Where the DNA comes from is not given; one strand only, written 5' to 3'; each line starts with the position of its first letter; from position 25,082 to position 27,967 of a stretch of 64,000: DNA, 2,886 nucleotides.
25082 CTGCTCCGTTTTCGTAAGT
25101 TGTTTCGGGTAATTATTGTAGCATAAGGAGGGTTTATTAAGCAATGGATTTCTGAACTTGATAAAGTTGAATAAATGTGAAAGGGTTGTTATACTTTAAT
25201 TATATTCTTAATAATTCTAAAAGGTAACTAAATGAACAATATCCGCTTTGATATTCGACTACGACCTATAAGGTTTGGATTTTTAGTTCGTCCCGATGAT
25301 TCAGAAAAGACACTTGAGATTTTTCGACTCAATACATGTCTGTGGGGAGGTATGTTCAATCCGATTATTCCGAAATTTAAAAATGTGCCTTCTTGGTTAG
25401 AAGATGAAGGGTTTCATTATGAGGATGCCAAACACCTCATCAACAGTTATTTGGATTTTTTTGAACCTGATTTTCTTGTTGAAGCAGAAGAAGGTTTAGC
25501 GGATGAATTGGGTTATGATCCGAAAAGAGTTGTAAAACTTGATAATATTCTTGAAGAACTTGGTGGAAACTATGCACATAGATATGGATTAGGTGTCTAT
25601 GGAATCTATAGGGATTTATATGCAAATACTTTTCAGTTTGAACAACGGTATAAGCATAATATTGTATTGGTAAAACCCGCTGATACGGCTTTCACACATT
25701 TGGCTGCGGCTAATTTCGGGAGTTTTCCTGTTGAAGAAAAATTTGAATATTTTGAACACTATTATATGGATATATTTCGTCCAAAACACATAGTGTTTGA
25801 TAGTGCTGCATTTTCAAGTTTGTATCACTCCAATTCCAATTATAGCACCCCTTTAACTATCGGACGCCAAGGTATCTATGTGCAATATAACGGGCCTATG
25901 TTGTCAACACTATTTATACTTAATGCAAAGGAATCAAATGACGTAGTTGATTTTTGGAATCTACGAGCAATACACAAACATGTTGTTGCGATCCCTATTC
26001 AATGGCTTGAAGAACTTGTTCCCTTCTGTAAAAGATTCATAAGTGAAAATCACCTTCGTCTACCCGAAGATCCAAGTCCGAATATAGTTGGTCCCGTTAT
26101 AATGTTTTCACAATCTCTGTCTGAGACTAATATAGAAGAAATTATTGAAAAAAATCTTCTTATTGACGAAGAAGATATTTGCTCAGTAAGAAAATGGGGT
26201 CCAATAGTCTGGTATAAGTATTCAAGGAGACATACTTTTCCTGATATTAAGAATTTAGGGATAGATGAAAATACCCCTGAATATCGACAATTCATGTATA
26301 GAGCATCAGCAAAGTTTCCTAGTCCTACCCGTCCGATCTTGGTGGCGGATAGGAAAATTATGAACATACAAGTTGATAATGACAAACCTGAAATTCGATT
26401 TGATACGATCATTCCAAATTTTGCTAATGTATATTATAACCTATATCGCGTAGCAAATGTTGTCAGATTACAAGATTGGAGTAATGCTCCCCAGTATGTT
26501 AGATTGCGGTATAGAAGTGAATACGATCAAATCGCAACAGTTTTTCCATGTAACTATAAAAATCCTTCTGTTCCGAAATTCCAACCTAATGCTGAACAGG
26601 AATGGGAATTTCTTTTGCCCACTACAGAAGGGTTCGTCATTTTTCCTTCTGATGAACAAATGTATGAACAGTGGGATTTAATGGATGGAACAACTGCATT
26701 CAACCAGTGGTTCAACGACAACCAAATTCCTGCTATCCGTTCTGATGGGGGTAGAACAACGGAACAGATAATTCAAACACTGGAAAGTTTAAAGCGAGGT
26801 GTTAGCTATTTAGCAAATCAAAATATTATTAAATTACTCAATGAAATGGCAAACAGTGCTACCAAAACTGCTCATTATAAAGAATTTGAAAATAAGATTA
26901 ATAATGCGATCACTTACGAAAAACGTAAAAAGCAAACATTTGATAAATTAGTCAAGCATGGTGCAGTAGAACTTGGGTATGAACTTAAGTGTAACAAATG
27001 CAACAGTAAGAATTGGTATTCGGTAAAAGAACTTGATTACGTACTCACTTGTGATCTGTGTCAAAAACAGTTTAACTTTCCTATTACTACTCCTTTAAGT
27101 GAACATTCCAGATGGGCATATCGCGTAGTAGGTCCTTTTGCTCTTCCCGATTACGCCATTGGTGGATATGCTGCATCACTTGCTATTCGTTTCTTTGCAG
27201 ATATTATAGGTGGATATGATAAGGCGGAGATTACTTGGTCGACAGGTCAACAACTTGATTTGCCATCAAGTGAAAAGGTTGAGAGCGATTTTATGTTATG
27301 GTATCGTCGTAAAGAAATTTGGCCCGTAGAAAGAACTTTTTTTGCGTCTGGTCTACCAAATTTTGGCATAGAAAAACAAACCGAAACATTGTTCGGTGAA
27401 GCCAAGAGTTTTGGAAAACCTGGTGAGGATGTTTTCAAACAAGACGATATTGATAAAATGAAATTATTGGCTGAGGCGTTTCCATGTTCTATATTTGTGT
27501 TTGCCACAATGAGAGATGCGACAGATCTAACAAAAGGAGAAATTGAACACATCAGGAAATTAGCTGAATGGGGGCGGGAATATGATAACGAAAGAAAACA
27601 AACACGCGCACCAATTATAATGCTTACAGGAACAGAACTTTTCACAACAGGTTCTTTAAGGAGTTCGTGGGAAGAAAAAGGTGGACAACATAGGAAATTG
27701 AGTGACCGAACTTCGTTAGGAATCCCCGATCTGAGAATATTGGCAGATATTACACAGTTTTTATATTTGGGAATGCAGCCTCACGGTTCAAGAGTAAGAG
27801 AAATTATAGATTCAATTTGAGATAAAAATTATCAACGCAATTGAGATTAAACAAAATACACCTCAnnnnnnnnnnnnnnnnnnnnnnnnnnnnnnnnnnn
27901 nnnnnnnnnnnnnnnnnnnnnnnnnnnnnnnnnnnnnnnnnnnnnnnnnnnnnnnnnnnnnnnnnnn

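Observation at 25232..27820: AT-rich orphan 862-aa protein with an internal zinc ribbon, wedged between glyQS and a sulfatase gene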

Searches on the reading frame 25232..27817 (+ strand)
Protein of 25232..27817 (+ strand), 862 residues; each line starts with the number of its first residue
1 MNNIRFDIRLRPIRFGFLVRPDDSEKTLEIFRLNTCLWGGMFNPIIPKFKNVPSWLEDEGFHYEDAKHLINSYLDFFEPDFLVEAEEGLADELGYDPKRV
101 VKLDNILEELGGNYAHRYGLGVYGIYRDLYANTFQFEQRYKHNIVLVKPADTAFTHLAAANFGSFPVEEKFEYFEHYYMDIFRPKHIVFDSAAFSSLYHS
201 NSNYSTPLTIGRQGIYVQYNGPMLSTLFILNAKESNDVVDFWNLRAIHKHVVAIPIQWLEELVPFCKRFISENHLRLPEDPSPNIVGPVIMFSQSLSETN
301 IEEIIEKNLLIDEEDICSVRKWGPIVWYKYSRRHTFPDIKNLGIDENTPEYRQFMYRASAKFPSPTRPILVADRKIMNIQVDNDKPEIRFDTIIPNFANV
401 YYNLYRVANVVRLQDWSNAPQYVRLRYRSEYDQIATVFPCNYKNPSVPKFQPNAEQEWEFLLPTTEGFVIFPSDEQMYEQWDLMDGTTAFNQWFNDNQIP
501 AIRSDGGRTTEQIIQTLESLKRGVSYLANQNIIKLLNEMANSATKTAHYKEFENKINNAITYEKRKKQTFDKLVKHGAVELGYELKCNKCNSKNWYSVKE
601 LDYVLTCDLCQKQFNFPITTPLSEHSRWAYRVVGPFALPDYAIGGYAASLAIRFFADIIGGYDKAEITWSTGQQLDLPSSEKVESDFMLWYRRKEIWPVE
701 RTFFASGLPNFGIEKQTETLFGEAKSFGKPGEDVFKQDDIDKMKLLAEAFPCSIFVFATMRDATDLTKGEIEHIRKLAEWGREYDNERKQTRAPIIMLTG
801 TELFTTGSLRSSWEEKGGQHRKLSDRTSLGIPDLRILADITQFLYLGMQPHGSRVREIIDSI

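Call 3: search_protein_families(library=pfam, proteins=[window:25232-27817:+], max_evalue=1)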
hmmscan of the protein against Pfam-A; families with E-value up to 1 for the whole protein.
window:25232-27817:+ (862 aa): 3 families
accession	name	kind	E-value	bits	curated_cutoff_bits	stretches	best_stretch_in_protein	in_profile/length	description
PF15135.11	UPF0515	-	0.13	12.1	29.8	1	528-615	54-141/271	Uncharacterised protein UPF0515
PF05129.18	Zn_ribbon_Elf1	-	0.16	12.5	29.8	1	564-619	2-61/79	Transcription elongation factor Elf1 like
PF08274.17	Zn_Ribbon_YjdM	-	0.27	11.7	30.8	1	586-614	4-29/30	PhnA Zinc-Ribbon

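Call 4: search_protein_families(library=padloc, proteins=[window:25232-27817:+], max_evalue=1)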
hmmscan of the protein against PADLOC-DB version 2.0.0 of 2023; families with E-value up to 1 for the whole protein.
window:25232-27817:+ (862 aa): 0 families

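Call 5: search_protein_families(library=ncbifam, proteins=[window:25232-27817:+], max_evalue=1)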
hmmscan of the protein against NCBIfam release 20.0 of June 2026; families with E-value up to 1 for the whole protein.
window:25232-27817:+ (862 aa): 0 families

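Call 6: search_solved_structures(query=window:25232-27817:+, max_evalue=10)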
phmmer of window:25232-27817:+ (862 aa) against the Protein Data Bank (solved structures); distinct sequences matched with E-value up to 10: 1.
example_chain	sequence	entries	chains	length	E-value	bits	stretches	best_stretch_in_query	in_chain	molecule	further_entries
5a2u_A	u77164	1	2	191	0.41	11.7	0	711-751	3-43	COMPLEMENT REGULATOR ACQUIRING PROTEIN 1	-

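Call 7: find_homologous_proteins(query=window:25232-27817:+, max_evalue=0.001)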
Query window:25232-27817:+ (862 aa): 765 proteins with E <= 0.001 among 4742 candidates; the best 120 are listed.
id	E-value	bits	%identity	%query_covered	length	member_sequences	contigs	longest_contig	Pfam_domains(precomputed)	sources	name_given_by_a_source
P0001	0.0e+0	2032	100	100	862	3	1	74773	-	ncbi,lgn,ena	-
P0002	0.0e+0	1759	86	100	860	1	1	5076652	-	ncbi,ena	-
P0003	0.0e+0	1259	65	99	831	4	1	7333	-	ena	-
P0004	0.0e+0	1244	62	99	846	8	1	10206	-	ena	-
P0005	0.0e+0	1237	62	100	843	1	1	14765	-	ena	-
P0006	0.0e+0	1227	62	99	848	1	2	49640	-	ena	-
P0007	0.0e+0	1222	62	99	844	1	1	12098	-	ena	-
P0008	0.0e+0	1217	62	99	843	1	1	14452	-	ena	-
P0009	0.0e+0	1206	62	99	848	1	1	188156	-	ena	-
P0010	0.0e+0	1200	61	100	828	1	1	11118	-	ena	-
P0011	0.0e+0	1195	61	100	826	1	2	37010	-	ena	-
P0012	0.0e+0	1195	60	100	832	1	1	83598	-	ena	-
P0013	0.0e+0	1192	60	100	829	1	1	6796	-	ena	-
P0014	0.0e+0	1189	60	100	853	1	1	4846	-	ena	-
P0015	0.0e+0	1186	60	100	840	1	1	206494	-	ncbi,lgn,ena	-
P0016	0.0e+0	1186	60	100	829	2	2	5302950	-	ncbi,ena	-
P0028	0.0e+0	1163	60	99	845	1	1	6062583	-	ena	-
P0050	2.3e-297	1007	55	100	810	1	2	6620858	-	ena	-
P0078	1.4e-272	925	53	99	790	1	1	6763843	-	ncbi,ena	-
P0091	2.7e-268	911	51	99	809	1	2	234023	-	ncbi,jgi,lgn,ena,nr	ncbi:MAG: hypothetical protein OEZ39_11360 [Gammaproteobacteria bacterium]|nr:hypothetical protein [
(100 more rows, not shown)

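Call 11: find_encoding_contigs(protein=P0002, flank=8000, max_places=3)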
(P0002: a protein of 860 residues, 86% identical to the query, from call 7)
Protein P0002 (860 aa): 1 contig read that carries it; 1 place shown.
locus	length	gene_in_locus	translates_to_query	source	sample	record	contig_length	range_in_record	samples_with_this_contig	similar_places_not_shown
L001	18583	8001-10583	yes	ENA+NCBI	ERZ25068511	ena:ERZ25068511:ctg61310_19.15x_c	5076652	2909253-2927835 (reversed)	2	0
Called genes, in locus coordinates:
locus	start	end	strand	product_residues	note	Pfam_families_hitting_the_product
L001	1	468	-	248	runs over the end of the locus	PF05721:PhyH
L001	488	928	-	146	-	PF07978:NIPSNAP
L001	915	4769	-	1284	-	PF12717:Cnd1 (faint), PF01347:TPR_Vitellogenin (faint), PF00514:Arm (faint), PF01602:Adaptin_N (faint), PF02985:HEAT (faint), PF13513:HEAT_EZ (faint), PF03130:HEAT_PBS (faint), PF13646:HEAT_2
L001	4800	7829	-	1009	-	PF02091:tRNA-synt_2e, PF02092:tRNA_synt_2f, PF05746:DALR_1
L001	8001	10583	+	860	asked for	-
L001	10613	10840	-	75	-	-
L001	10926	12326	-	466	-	PF00884:Sulfatase, PF01663:Phosphodiest, PF16347:SGSH_C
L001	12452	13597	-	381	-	PF03687:UPF0164, PF19572:PorV (faint)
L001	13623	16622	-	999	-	-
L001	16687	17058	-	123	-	PF01381:HTH_3 (weak)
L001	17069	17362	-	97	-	PF09907:HigB_toxin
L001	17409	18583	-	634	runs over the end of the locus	PF13231:PMT_2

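Call 12: find_encoding_contigs(protein=P0016, flank=8000, max_places=3)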
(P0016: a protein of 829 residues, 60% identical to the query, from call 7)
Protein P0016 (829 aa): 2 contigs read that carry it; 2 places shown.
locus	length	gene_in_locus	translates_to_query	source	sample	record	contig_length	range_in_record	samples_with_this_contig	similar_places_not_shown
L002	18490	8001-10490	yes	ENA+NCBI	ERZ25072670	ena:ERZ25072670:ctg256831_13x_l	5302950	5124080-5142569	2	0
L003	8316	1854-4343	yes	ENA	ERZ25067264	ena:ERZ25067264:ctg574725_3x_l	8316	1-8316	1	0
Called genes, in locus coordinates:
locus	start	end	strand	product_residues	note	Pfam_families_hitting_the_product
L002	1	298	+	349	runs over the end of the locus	PF02615:Ldh_2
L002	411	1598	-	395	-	PF02515:CoA_transf_3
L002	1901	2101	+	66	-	PF01408:GFO_IDH_MocA (weak)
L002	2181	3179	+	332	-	PF01408:GFO_IDH_MocA, PF22725:GFO_IDH_MocA_C3, PF02894:GFO_IDH_MocA_C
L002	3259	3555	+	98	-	-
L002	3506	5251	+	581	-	PF12161:HsdM_N, PF02384:N6_Mtase, PF07669:Eco57I (weak)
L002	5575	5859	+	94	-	-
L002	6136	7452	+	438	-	PF13175:AAA_15, PF13304:AAA_21, PF13175:AAA_15, PF12476:DUF3696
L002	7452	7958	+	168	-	-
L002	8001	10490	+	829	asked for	-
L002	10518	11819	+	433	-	PF01420:Methylase_S (weak)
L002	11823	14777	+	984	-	PF04313:HSDR_N, PF00270:DEAD, PF04851:ResIII, PF18766:SWI2_SNF2, PF22679:T1R_D3-like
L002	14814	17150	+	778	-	PF07090:GATase1_like (faint)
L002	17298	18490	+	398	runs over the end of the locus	PF00291:PALP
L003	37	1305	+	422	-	PF13175:AAA_15 (weak), PF13304:AAA_21, PF13175:AAA_15, PF12476:DUF3696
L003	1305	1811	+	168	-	-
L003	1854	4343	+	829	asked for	-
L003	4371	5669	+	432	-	PF01420:Methylase_S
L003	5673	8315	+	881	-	?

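Call 13: find_encoding_contigs(protein=P0028, flank=8000, max_places=2)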
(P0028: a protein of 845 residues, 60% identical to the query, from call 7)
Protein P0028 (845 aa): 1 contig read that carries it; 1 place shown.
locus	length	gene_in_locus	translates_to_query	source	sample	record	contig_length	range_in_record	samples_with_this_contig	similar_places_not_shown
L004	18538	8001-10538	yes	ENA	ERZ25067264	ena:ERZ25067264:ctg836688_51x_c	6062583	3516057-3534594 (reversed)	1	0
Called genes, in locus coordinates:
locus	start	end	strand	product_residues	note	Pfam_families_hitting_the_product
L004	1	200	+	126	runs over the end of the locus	-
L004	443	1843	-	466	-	PF00483:NTP_transferase, PF12804:NTP_transf_3, PF00132:Hexapep (faint), PF25087:GMPPB_C (weak), PF25084:LbH_EIF2B (weak)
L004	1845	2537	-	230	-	PF01656:CbiA, PF13500:AAA_26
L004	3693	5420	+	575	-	PF12161:HsdM_N, PF02384:N6_Mtase, PF07669:Eco57I (weak)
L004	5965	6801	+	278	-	PF14088:DUF4268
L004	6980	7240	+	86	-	-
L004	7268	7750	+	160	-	PF13650:Asp_protease_2, PF13975:gag-asp_proteas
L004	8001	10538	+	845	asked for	-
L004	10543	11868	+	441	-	PF01420:Methylase_S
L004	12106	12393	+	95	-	-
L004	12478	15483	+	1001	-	PF04313:HSDR_N, PF00270:DEAD, PF04851:ResIII, PF18766:SWI2_SNF2, PF22679:T1R_D3-like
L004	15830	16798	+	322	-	PF01145:Band_7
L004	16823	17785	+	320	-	PF01145:Band_7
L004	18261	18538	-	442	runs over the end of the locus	PF01609:DDE_Tnp_1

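Call 14: find_encoding_contigs(protein=P0050, flank=8000, max_places=2)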
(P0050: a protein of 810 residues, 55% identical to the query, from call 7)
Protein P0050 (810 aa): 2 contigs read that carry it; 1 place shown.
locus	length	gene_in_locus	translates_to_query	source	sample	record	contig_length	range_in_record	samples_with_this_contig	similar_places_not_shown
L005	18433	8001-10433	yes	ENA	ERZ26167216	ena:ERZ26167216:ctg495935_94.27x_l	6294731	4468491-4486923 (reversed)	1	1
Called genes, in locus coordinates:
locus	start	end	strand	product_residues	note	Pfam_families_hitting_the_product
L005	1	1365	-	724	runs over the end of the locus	PF13589:HATPase_c_3, PF02518:HATPase_c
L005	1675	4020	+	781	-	-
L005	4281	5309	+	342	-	PF00145:DNA_methylase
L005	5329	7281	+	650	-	PF02518:HATPase_c (faint), PF13589:HATPase_c_3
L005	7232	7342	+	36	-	-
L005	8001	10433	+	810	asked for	-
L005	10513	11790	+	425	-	PF01420:Methylase_S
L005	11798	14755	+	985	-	PF04313:HSDR_N, PF00270:DEAD, PF04851:ResIII, PF18766:SWI2_SNF2, PF22679:T1R_D3-like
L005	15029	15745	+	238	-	PF13175:AAA_15, PF13304:AAA_21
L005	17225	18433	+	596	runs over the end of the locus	PF07584:BatA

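Call 15: find_encoding_contigs(protein=P0078, flank=8000, max_places=2)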
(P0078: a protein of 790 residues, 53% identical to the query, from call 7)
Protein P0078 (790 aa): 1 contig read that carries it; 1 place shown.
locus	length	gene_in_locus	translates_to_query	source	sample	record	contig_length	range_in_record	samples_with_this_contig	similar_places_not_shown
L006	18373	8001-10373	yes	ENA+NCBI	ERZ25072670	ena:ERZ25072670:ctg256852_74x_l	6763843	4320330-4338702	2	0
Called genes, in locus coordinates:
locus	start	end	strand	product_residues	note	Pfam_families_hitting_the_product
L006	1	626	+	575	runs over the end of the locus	PF12161:HsdM_N, PF02384:N6_Mtase, PF07669:Eco57I (faint)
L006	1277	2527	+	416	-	PF13175:AAA_15, PF13476:AAA_23 (faint), PF13304:AAA_21 (weak), PF13175:AAA_15, PF13304:AAA_21, PF12476:DUF3696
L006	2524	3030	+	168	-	-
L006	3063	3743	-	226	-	-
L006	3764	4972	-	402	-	-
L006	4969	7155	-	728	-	PF13589:HATPase_c_3, PF02518:HATPase_c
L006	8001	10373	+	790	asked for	-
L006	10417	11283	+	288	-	PF01420:Methylase_S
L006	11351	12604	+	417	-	PF13546:DDE_5, PF01609:DDE_Tnp_1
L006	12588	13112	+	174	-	PF01420:Methylase_S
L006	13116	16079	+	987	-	PF04313:HSDR_N, PF00270:DEAD, PF04851:ResIII, PF18766:SWI2_SNF2, PF22679:T1R_D3-like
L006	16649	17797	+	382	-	PF02746:MR_MLE_N, PF13378:MR_MLE_C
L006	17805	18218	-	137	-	PF05168:HEPN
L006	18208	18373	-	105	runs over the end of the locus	PF01909:NTP_transf_2, PF18765:Polbeta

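Call 16: find_encoding_contigs(protein=P0091, flank=8000, max_places=2)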
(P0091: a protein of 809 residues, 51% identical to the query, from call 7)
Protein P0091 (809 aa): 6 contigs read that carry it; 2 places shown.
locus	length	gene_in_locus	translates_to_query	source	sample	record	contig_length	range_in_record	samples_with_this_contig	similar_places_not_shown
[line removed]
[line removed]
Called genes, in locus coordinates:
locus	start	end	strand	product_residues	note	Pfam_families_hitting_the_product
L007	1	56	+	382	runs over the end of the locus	PF13354:Beta-lactamase2, PF00768:Peptidase_S11, PF07943:PBP5_C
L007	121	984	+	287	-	PF01063:Aminotran_4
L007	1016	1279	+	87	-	PF04359:DUF493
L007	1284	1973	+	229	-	PF21948:LplA-B_cat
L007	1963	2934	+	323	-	PF16881:LIAS_N, PF04055:Radical_SAM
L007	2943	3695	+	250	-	PF02698:DUF218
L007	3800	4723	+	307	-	PF00072:Response_reg, PF13581:HATPase_c_2 (weak)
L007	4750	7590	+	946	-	PF00989:PAS, PF13426:PAS_9, PF00989:PAS, PF08447:PAS_3, PF08448:PAS_4 (weak), PF13426:PAS_9, PF00512:HisKA, PF02518:HATPase_c, +1 more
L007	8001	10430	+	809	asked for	-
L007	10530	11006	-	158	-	-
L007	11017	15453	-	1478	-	PF20148:DUF6531, PF25023:TEN_YD-shell (weak), PF05593:RHS_repeat, PF25023:TEN_YD-shell, PF03527:RHS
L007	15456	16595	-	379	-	-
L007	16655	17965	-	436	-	PF03734:YkuD, PF24125:Cds6_C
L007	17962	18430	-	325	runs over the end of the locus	PF13432:TPR_16 (weak), PF14559:TPR_19 (weak), PF11846:Wzy_C_2 (weak), PF13424:TPR_12 (weak), PF13428:TPR_14 (weak), PF13414:TPR_11, PF14559:TPR_19, PF24125:Cds6_C, +7 more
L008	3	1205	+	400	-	?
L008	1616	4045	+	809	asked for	-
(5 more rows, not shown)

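Call 18: predict_structure(alignment_id=A1)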
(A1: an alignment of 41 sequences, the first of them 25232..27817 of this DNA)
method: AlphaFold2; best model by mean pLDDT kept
length: 862 residues; sequences in the alignment: 41
mean_pLDDT: 62.2   pTM: 0.48
mean pLDDT of the five models: 62.2, 60.6, 59.8, 57.2, 53.3
residues with pLDDT >= 90: 47; 70-90: 339; 50-70: 181; < 50: 295
segments of 3 or more residues with pLDDT < 50: 1-13, 31-42, 107-142, 163-177, 205-222, 278-283, 323-343, 353-483, 695-715, 828-831, 853-862
pLDDT, mean of each block of 10 residues (from residue 1): 24 56 56 41 55 65 69 59 68 66 50 33 39 36 64 76 45 46 69 74 45 37 71 77 61 86 82 60 61 79 71 56 43 39 56 46 35 27 37 32 29 31 31 32 31 37 35 33 58 78 81 79 82 86 82 87 80 83 86 84 80 69 75 76 77 81 62 85 88 47 29 55 84 86 88 88 87 91 73 86 83 84 63 74 86 43 33
secondary structure, 60 per line:
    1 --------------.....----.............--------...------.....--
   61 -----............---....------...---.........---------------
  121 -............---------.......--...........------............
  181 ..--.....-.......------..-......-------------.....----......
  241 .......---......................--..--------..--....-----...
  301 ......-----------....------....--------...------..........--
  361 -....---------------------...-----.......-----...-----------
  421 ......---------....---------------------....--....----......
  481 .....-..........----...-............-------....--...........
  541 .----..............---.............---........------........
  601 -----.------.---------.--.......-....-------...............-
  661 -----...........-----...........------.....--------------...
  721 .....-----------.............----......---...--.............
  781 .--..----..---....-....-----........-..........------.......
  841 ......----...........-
elements in order (helices of 4 or more, strands of 3 or more residues): E15-19 H24-36 E45-47 H54-58 H66-77 E81-84 E100-102 H122-133 E143-149 H152-162 H169-182 E185-189 H191-197 H207-212 E226-230 H235-247 E251-255 H256-272 E289-292 H298-306 E318-321 E328-331 H349-358 E362-365 E387-389 H395-401 E407-409 H421-426 E436-439 E461-464 E467-470 H475-482 E483-485 H487-496 E501-503 H505-516 H524-527 H530-541 E546-548 H549-559 H563-575 E579-586 E593-597 E626-632 H634-637 H645-659 E666-676 E682-692 H699-703 E718-725 H737-749 E754-759 H768-781 E795-798 H800-803 H809-816 H818-827 H834-846 H851-861

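Call 19: search_protein_representatives(protein=window:25232-27817:+)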
Query: 862 residues. Proteins with E-value up to 0.001 (for the whole library): 1692; up to 1e-10: 1035; up to 1e-30: 475. The best 150 are listed.
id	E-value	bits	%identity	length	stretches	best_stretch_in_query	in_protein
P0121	3.4e-215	733.3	45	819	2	367-851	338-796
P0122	1.5e-211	721.2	45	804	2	365-850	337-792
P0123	2.9e-208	710.4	46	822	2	366-850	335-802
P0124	2.8e-200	684.0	45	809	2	365-855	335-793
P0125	9.1e-193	659.1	43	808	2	365-850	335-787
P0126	1.2e-184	632.2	43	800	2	365-857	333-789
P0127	4.9e-172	590.5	41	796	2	364-854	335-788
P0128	7.2e-168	576.7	41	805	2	366-851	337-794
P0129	1.4e-165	569.2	40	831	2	362-861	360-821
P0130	4.2e-164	564.3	42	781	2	363-848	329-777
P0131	6.5e-162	557.0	59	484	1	368-852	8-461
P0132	1.3e-155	536.2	46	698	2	365-853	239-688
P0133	1.9e-148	512.5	54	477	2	1-333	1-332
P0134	3.5e-148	511.6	41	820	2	351-853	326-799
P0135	1.1e-145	503.3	39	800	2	1-325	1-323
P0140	2.8e-130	452.4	43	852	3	410-685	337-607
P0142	2.3e-125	436.1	42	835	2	357-821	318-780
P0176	8.1e-87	308.6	34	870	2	7-333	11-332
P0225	3.7e-72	260.1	30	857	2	429-850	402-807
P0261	1.3e-62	228.5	35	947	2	465-817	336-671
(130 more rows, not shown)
